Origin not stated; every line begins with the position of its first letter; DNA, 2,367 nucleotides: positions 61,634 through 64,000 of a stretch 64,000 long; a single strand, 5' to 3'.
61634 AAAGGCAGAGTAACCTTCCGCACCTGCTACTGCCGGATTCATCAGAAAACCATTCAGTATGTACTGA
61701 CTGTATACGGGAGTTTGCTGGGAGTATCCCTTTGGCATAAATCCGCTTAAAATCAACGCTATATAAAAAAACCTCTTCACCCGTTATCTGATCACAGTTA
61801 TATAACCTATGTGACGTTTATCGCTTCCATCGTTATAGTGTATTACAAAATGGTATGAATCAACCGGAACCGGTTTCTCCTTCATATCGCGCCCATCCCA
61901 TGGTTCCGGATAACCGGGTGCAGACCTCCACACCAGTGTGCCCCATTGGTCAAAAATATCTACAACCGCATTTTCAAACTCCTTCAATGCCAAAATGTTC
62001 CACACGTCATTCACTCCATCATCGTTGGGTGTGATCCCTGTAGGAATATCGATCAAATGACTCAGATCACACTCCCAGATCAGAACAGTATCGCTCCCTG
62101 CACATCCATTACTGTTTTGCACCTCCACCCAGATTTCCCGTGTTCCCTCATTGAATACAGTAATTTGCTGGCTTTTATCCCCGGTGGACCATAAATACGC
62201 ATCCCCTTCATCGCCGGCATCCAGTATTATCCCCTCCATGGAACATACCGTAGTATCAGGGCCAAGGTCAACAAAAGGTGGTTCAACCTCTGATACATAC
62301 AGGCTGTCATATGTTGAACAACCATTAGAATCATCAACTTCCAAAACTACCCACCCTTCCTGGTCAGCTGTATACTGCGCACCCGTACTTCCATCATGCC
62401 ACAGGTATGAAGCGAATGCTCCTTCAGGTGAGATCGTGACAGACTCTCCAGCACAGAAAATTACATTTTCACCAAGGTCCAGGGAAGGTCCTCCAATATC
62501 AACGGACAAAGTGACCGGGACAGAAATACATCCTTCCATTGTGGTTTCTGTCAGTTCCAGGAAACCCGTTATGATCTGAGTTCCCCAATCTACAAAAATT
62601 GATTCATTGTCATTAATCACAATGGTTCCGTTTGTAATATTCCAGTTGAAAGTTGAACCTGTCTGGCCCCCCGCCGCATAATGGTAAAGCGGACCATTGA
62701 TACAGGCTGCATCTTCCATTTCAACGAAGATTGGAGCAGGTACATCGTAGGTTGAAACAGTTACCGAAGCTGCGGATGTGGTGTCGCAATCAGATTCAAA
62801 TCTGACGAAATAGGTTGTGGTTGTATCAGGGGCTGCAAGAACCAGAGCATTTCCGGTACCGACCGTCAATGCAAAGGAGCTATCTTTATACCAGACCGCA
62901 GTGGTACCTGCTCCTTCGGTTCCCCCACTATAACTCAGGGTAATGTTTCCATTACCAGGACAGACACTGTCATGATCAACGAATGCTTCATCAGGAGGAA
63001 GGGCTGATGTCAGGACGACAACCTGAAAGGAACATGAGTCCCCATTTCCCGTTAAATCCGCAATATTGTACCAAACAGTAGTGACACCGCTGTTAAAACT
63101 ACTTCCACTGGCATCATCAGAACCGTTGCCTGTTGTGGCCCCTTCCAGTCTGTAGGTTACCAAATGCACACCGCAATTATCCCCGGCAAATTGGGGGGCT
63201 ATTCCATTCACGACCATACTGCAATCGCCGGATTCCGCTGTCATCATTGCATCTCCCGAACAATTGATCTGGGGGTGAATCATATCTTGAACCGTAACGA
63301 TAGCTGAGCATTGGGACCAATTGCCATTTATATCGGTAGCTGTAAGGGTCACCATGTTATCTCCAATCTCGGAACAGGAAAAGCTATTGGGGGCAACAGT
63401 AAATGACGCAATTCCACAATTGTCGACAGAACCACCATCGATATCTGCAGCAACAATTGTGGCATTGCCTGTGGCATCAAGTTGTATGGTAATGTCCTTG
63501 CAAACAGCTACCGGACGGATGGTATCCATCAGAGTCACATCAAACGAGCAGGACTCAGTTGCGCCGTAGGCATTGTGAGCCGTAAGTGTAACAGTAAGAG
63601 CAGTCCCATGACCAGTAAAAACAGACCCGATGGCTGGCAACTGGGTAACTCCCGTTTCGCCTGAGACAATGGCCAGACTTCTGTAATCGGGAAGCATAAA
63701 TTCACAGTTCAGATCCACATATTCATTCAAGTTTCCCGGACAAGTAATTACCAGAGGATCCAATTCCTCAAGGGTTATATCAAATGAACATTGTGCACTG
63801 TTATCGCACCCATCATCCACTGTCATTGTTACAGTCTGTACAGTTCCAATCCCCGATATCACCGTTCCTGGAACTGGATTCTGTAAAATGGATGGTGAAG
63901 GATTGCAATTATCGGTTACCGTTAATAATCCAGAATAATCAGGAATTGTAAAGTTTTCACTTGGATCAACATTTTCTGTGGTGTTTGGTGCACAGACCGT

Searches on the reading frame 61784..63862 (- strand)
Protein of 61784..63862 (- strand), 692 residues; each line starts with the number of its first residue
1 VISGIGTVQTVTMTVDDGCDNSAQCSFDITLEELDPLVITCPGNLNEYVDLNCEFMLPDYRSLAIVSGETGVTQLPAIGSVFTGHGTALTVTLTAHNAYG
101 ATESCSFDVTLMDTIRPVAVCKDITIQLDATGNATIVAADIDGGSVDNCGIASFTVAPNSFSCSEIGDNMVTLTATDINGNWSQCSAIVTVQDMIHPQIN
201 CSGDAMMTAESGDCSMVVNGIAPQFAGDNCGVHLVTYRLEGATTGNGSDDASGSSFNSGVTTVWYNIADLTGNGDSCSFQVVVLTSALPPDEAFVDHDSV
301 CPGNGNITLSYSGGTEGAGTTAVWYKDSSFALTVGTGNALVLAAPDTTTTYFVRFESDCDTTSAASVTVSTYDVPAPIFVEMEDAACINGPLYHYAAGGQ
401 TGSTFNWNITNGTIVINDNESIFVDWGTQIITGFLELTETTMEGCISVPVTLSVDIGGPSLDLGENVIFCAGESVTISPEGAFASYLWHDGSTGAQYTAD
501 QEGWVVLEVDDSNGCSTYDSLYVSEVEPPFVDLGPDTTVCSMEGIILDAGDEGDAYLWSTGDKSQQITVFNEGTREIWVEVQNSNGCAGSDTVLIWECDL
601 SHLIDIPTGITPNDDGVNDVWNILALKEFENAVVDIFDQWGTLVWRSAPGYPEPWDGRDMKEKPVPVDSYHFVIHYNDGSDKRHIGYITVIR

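Call 85: search_protein_families(library=pfam, proteins=[window:61784-63862:-], max_evalue=0.00001)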
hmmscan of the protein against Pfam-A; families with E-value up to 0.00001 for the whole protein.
window:61784-63862:- (692 aa): 3 families
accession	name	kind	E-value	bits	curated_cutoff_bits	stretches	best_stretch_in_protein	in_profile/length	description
PF13585.12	CHU_C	-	1.2e-19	70.7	27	1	604-690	1-86/86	CHU_C Type IX secretion signal domain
PF02494.22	HYR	-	7.6e-13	49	21.7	1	193-283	2-81/81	HYR domain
PF19081.6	Ig_7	-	2.4e-09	37.8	27.3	1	294-370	6-81/84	Ig-like domain CHU_C associated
